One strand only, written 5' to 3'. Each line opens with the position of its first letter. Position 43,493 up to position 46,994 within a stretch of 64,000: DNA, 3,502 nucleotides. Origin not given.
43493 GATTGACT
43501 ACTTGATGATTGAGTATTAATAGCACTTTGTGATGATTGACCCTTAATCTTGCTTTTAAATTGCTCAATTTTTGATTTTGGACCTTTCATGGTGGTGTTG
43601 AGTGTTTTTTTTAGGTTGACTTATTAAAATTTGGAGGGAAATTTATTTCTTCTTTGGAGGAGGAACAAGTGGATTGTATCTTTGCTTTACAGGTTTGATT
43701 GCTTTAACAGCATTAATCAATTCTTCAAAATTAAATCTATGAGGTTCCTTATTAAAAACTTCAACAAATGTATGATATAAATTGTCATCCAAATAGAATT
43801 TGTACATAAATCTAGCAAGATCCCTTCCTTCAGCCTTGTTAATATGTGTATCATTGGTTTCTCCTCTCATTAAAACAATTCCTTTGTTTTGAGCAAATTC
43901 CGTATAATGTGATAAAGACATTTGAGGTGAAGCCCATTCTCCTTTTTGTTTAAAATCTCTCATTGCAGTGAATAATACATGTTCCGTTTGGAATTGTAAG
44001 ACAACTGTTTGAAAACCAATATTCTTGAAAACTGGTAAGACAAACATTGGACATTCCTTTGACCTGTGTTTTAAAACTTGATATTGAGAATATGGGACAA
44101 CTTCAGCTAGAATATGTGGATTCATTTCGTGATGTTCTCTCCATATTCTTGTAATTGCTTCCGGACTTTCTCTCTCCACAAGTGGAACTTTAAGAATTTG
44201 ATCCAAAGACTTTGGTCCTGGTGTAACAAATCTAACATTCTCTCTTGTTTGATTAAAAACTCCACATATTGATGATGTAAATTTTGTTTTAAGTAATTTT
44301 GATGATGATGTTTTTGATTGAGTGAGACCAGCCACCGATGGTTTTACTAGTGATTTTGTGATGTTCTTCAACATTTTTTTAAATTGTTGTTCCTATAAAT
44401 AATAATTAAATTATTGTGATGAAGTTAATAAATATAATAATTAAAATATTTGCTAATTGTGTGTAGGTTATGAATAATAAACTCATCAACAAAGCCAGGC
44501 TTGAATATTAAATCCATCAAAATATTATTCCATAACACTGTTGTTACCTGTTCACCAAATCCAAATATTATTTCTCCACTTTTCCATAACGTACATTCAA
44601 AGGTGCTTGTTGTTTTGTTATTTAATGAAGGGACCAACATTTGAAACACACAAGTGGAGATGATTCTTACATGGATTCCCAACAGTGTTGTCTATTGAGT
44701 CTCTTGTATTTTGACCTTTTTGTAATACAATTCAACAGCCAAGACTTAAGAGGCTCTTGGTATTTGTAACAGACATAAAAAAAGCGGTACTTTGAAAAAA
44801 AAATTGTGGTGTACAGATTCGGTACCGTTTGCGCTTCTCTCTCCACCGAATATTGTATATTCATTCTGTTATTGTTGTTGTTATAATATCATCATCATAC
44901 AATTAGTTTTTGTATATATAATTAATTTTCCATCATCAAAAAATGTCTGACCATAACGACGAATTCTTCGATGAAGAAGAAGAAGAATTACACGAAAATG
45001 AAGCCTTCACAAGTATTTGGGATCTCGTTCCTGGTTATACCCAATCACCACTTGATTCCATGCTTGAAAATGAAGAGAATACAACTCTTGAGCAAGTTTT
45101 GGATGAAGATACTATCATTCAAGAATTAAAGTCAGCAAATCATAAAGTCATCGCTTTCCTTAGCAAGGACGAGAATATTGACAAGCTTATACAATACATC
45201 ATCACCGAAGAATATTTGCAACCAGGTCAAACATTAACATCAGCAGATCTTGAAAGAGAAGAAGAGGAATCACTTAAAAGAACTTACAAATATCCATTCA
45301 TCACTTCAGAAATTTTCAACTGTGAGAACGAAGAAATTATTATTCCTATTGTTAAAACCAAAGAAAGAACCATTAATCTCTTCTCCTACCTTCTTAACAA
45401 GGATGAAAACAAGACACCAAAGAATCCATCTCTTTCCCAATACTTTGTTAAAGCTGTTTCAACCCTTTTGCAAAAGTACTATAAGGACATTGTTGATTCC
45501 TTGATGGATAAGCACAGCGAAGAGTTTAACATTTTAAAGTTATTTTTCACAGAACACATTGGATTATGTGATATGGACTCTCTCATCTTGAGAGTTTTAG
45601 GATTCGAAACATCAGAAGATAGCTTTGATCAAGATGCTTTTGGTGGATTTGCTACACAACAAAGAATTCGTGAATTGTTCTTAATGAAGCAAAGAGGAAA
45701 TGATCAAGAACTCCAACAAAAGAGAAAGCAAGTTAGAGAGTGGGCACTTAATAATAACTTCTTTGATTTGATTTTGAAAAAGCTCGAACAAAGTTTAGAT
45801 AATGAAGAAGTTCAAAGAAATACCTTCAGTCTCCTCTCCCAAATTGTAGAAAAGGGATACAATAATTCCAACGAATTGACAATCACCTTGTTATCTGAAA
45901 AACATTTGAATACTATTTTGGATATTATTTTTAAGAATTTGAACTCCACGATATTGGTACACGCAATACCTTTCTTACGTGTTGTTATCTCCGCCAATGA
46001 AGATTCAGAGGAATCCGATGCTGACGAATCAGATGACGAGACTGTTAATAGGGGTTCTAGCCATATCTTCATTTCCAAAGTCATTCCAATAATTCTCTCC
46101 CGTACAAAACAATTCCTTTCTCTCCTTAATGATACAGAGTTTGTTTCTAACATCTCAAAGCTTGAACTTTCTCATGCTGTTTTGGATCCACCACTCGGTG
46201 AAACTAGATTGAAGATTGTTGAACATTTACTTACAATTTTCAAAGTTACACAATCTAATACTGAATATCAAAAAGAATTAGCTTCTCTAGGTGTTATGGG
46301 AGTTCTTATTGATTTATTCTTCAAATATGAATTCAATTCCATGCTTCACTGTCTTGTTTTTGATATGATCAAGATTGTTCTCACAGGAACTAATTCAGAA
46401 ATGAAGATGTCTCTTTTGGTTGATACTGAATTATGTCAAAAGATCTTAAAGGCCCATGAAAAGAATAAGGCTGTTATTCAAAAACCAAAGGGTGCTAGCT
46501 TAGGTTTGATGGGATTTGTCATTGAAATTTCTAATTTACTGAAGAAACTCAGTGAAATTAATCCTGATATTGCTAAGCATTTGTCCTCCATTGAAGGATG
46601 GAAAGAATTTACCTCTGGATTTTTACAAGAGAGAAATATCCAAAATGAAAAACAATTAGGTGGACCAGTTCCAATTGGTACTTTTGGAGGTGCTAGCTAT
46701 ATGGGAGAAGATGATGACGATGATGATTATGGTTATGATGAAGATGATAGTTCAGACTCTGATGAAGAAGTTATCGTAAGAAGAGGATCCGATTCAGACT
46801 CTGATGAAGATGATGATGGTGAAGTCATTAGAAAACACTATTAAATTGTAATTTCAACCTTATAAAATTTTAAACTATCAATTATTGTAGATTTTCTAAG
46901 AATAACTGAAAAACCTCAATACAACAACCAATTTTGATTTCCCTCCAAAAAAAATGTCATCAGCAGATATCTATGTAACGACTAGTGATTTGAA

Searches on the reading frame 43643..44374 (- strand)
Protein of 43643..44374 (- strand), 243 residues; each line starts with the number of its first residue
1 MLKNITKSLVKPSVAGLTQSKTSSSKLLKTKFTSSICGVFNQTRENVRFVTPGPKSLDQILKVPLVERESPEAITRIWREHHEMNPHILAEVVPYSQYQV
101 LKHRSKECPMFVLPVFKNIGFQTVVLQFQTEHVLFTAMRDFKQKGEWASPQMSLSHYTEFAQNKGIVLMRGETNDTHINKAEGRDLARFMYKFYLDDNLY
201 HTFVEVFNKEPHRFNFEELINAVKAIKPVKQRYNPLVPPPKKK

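Call 32: list_cluster_members(proteins=[window:43643-44374:-, window:42955-43590:-, window:41479-42342:-, window:48670-49686:+, window:33180-34073:+, window:37534-38085:-, window:29952-30857:-, window:29052-29687:+, window:28215-29000:+, window:50297-51067:-])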
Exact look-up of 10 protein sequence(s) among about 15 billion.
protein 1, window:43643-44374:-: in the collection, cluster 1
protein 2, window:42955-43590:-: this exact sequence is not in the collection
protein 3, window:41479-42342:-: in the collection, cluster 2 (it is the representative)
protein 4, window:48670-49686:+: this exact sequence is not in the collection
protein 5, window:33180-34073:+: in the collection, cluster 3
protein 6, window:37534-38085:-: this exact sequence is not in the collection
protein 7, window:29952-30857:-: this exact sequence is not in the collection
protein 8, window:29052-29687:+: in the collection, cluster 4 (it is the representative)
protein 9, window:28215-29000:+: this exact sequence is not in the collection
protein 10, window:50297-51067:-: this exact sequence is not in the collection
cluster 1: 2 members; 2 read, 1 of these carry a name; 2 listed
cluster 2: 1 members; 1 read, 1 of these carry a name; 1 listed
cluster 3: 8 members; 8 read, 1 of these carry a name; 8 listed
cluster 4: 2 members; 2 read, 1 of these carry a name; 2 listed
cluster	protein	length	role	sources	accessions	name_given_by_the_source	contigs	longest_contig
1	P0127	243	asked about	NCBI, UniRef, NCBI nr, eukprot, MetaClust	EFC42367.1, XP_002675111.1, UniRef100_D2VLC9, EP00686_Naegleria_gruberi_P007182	predicted protein [Naegleria gruberi] | Predicted protein n=1 Tax=Naegleria gruberi TaxID=5762 RepID=D2VLC9_NAEGR | uncharacterized protein NAEGRDRAFT_69735 [Naegleria gruberi]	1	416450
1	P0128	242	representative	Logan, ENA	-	-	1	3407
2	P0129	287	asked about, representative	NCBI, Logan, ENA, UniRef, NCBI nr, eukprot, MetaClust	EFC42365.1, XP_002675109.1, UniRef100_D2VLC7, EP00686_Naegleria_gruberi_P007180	predicted protein [Naegleria gruberi] | Predicted protein n=1 Tax=Naegleria gruberi TaxID=5762 RepID=D2VLC7_NAEGR | uncharacterized protein NAEGRDRAFT_69733 [Naegleria gruberi]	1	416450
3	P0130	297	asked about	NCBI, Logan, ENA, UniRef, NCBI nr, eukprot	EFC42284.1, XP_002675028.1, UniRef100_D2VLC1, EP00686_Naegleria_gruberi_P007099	predicted protein [Naegleria gruberi] | Predicted protein n=1 Tax=Naegleria gruberi TaxID=5762 RepID=D2VLC1_NAEGR | uncharacterized protein NAEGRDRAFT_58587 [Naegleria gruberi]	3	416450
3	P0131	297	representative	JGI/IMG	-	-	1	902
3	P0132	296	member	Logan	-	-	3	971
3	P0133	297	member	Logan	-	-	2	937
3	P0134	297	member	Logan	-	-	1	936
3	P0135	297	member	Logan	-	-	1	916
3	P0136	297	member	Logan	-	-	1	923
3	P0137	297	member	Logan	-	-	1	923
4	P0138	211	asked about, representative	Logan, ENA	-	-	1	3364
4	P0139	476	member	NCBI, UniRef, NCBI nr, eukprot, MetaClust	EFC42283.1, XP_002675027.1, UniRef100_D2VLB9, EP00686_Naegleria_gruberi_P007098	hypothetical protein NAEGRDRAFT_80428 [Naegleria gruberi] | Uncharacterized protein n=1 Tax=Naegleria gruberi TaxID=5762 RepID=D2VLB9_NAEGR | uncharacterized protein NAEGRDRAFT_80428 [Naegleria gruberi]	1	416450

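Call 33: find_encoding_contigs(protein=window:43643-44374:-, flank=10000, max_places=4)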
Protein window:43643-44374:- (243 aa): no gene with exactly this product is on record in the collection.

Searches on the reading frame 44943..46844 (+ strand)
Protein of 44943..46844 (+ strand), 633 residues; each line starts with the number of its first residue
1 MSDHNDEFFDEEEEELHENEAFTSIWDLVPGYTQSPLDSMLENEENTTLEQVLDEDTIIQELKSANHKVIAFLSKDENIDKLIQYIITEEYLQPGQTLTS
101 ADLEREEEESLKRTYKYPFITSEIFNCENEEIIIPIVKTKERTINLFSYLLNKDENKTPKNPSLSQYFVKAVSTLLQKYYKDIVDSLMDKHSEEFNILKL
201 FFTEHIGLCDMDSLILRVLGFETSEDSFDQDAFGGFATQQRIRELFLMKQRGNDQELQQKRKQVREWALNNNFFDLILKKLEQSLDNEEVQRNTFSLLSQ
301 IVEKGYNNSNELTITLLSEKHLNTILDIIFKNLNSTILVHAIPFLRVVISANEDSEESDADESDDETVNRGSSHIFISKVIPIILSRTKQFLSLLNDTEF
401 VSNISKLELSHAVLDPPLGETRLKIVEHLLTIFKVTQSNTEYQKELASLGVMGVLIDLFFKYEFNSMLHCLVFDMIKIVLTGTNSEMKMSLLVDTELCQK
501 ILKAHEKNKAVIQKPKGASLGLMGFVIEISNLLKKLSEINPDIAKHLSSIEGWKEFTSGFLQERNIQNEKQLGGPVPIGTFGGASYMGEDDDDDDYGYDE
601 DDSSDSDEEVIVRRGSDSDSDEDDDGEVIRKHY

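Call 27: search_protein_families(library=pfam, proteins=[window:44943-46844:+], max_evalue=0.00001)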
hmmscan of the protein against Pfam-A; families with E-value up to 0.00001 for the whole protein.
window:44943-46844:+ (633 aa): 1 family
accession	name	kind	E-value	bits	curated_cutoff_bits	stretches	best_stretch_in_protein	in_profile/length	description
PF04499.20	SAPS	-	8.9e-33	114.3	25.6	2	445-568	317-449/451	SIT4 phosphatase-associated protein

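Call 31: find_encoding_contigs(protein=window:44943-46844:+, flank=10000, max_places=4)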
Protein window:44943-46844:+ (633 aa): no gene with exactly this product is on record in the collection.
